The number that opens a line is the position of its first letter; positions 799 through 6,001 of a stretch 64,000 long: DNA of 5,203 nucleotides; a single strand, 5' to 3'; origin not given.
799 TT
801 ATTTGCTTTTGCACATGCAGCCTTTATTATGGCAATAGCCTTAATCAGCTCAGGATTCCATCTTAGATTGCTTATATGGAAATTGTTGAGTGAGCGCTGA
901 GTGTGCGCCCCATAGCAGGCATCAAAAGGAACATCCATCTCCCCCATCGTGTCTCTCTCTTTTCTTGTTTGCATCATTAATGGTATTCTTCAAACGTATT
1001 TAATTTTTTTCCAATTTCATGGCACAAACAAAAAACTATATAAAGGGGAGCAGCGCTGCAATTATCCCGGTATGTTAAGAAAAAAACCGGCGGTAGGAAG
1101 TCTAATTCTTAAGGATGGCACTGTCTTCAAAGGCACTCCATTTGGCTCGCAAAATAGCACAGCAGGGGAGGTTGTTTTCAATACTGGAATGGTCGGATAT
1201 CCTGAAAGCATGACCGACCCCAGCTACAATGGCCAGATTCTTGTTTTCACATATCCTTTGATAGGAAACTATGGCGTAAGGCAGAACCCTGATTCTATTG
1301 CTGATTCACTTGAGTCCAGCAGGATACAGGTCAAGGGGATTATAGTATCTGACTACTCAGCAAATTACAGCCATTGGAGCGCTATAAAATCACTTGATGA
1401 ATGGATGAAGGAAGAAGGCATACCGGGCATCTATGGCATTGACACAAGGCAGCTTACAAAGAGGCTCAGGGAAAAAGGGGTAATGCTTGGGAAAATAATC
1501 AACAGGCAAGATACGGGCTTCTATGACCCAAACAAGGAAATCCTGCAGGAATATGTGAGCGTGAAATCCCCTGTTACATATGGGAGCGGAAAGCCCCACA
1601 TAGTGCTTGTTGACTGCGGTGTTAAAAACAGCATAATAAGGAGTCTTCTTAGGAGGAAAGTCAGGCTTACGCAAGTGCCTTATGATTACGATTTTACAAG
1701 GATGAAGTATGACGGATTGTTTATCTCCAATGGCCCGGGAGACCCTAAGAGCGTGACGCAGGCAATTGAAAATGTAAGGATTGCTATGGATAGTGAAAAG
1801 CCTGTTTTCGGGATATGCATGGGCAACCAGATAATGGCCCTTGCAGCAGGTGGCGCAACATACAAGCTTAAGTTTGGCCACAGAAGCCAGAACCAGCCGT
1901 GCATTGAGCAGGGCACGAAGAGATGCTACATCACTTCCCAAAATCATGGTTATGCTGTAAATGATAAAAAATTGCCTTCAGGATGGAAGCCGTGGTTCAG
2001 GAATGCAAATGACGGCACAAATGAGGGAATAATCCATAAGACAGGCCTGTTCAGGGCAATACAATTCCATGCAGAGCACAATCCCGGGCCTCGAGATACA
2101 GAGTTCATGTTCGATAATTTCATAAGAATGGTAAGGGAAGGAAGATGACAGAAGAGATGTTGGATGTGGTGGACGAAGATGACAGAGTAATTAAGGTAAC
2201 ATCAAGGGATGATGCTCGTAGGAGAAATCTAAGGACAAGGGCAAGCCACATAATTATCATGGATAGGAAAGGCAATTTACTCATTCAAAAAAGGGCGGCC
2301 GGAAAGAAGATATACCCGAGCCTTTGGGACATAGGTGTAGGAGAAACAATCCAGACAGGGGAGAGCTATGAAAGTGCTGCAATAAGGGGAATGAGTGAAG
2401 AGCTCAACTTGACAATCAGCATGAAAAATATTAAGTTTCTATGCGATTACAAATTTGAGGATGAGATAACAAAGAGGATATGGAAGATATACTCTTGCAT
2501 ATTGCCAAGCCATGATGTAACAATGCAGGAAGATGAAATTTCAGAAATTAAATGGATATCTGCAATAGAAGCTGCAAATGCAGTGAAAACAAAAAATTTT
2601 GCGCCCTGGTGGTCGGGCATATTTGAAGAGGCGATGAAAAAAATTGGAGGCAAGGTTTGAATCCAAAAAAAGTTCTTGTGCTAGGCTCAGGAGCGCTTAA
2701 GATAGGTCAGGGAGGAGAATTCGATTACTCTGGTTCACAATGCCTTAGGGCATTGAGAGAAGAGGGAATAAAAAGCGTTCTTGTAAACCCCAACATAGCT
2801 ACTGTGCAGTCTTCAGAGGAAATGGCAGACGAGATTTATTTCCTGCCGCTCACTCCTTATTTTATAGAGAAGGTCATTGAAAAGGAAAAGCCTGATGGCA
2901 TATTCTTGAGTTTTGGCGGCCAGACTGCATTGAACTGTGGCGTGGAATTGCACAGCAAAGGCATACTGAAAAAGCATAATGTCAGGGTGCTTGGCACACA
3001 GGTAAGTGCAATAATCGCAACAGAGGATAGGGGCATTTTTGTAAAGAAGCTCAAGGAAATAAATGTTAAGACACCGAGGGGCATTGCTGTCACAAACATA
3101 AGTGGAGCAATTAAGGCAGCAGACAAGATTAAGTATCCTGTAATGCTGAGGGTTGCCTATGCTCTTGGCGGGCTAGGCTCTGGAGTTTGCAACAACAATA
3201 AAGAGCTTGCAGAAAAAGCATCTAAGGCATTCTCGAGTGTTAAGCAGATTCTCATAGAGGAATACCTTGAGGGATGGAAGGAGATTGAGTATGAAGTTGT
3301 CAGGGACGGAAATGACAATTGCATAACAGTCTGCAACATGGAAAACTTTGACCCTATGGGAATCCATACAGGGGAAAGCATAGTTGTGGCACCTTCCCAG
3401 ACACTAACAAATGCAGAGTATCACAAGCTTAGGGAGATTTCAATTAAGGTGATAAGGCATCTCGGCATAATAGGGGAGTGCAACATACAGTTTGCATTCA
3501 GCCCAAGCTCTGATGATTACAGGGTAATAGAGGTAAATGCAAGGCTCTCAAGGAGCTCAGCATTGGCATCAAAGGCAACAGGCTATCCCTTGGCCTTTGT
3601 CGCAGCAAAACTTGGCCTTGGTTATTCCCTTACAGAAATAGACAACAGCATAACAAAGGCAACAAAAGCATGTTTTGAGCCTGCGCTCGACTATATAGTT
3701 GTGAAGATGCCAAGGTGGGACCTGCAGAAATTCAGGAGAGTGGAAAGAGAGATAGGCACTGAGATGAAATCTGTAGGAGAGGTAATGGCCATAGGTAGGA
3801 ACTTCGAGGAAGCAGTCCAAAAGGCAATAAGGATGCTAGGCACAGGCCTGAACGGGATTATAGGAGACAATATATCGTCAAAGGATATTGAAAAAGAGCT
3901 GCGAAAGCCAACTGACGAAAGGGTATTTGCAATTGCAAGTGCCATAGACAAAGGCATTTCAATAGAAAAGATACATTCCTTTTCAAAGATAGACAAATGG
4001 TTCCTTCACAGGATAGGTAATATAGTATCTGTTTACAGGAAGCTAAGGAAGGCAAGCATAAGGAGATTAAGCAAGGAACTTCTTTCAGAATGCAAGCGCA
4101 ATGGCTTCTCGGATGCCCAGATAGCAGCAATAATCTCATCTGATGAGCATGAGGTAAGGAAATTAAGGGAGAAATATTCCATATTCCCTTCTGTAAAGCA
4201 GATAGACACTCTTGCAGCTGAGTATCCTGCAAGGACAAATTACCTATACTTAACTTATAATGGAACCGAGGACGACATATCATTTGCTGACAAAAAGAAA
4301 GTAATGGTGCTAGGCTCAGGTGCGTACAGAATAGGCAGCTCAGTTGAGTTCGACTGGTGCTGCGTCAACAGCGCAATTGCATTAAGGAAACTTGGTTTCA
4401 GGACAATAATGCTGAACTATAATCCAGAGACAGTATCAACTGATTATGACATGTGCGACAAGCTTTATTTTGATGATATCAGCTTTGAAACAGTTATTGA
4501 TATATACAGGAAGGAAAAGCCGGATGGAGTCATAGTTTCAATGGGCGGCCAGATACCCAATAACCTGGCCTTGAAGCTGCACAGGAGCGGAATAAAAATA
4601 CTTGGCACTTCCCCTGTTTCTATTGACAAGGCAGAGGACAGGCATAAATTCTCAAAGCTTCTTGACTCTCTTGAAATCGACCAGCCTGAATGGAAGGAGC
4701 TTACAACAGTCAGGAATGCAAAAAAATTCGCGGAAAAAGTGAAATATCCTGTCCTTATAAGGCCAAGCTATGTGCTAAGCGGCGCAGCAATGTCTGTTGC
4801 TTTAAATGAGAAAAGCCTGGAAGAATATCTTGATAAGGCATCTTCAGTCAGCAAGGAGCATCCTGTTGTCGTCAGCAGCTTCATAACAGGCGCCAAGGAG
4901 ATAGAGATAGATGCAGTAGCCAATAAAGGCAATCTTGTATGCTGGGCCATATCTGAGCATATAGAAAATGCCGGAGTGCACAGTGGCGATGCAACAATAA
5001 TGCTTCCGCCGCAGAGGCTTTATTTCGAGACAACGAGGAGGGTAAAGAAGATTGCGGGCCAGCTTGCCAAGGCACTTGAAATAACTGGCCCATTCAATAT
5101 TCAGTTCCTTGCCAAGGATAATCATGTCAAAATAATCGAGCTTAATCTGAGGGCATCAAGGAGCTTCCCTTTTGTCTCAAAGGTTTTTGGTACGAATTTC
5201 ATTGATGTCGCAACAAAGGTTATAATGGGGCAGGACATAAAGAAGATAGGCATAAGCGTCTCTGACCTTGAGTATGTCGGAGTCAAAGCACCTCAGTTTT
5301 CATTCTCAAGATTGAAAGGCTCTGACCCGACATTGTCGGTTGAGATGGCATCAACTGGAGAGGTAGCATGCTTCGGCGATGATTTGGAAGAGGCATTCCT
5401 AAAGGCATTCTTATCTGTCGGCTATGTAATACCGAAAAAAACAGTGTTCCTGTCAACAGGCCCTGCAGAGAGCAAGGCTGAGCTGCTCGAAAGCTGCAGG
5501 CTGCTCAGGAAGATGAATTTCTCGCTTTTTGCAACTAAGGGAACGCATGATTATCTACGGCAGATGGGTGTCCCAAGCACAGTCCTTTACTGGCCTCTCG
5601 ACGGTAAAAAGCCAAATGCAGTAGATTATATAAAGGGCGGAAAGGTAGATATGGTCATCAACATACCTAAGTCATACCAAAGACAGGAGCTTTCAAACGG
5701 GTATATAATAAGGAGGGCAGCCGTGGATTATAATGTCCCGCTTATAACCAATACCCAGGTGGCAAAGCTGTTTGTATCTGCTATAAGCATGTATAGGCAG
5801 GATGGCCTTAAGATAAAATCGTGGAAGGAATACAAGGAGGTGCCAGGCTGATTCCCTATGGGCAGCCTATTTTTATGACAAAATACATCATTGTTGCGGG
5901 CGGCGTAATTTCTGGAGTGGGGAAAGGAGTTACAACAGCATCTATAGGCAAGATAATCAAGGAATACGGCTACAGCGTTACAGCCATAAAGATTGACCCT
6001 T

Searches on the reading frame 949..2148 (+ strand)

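Call 97: search_protein_families(library=pfam, proteins=[window:949-2148:+], max_evalue=0.001)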
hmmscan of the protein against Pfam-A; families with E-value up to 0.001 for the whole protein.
window:949-2148:+ (399 aa): 3 families
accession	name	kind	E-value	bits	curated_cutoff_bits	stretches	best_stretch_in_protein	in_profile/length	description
PF00988.28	CPSase_sm_chain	-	7.3e-54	181.4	27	1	52-183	1-126/126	Carbamoyl-phosphate synthase small chain, CPSase domain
PF00117.34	GATase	-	2.9e-50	171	22.8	1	219-393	1-189/190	Glutamine amidotransferase class-I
PF07722.19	Peptidase_C26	-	4e-07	30.5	20.5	1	275-306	97-128/219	Peptidase C26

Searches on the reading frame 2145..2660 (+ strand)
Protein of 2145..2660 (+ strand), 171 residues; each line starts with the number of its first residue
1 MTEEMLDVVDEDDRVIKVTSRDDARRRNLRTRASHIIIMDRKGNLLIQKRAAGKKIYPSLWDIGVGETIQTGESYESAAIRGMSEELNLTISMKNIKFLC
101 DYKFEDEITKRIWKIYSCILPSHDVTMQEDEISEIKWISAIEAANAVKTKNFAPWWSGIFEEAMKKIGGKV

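Call 97: search_protein_families(library=pfam, proteins=[window:2145-2660:+], max_evalue=0.001)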
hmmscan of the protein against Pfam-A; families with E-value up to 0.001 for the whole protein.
window:2145-2660:+ (171 aa): 2 families
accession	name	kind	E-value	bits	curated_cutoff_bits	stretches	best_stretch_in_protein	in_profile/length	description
PF00293.34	NUDIX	-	7.4e-14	52.3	21.1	1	30-148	2-126/134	NUDIX domain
PF14815.12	NUDIX_4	-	0.00077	19.7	35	0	37-143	4-98/113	NUDIX domain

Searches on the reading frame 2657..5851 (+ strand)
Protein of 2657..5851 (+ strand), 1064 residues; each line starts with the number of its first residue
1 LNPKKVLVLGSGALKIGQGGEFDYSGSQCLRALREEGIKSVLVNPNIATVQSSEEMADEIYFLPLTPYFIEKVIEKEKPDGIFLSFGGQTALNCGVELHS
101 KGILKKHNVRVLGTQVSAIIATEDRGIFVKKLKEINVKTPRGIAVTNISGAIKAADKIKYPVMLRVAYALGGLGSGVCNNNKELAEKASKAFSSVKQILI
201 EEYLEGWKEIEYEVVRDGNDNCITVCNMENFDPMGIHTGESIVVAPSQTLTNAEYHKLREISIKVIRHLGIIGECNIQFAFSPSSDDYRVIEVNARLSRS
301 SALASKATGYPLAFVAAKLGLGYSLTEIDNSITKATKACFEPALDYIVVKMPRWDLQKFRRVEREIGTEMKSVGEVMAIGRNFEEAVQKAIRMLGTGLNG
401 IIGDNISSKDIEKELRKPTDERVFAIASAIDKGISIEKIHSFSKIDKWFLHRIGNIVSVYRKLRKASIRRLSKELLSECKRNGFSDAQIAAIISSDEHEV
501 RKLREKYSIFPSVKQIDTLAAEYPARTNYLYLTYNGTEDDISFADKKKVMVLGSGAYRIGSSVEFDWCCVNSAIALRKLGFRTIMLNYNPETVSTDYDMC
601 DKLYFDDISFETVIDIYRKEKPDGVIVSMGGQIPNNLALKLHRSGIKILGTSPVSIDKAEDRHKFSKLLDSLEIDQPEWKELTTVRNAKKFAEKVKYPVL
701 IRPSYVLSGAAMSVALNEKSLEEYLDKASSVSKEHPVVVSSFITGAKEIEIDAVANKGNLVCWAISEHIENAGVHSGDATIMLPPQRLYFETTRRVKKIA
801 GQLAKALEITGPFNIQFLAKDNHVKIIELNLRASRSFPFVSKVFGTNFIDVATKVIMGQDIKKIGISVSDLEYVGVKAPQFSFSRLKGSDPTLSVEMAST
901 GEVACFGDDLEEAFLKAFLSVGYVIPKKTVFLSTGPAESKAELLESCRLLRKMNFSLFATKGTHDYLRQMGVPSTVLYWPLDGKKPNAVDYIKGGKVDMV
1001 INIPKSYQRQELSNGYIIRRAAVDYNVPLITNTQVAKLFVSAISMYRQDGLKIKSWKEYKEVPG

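Call 97: search_protein_families(library=pfam, proteins=[window:2657-5851:+], max_evalue=0.001)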
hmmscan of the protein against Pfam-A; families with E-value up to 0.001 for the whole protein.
window:2657-5851:+ (1064 aa): 11 families
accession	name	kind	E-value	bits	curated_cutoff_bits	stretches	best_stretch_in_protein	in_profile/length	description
PF02786.22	CPSase_L_D2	-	4.2e-107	356.9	19.8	2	124-327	1-210/211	Carbamoyl-phosphate synthase L chain, ATP binding domain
PF25596.1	CPSase_L_D1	-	5e-93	307.4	27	2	545-658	1-118/118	Carbamoyl phosphate synthase preATP-grasp domain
PF02787.25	CPSase_L_D3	-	4.4e-28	97.5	26.6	1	413-492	1-79/80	Carbamoyl-phosphate synthetase large chain, oligomerisation domain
PF02222.28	ATP-grasp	-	3.2e-21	76.2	27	2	668-833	2-163/179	ATP-grasp domain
PF02142.27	MGS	-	6.4e-20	71.5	24.1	1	942-1031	1-94/94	MGS-like domain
PF07478.18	Dala_Dala_lig_C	-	2.9e-19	69.8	24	2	154-295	31-174/204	D-ala D-ala ligase C-terminus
PF15632.11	ATPgrasp_Ter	-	1.5e-11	44.6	29.1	1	737-861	5-113/131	ATP-grasp in the biosynthetic pathway with Ter operon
PF02655.19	ATP-grasp_3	-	7.6e-10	39.5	23.2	1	127-298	6-158/160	ATP-grasp domain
PF01071.24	GARS_A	-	6.2e-08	33.1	27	0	130-260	7-148/194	Phosphoribosylglycinamide synthetase, ATP-grasp (A) domain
PF08443.16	RimK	-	9.9e-05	22.5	21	0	659-833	1-165/188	RimK-like ATP-grasp domain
PF13535.11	ATP-grasp_4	-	0.0003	20.9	27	0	728-831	46-150/160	ATP-grasp domain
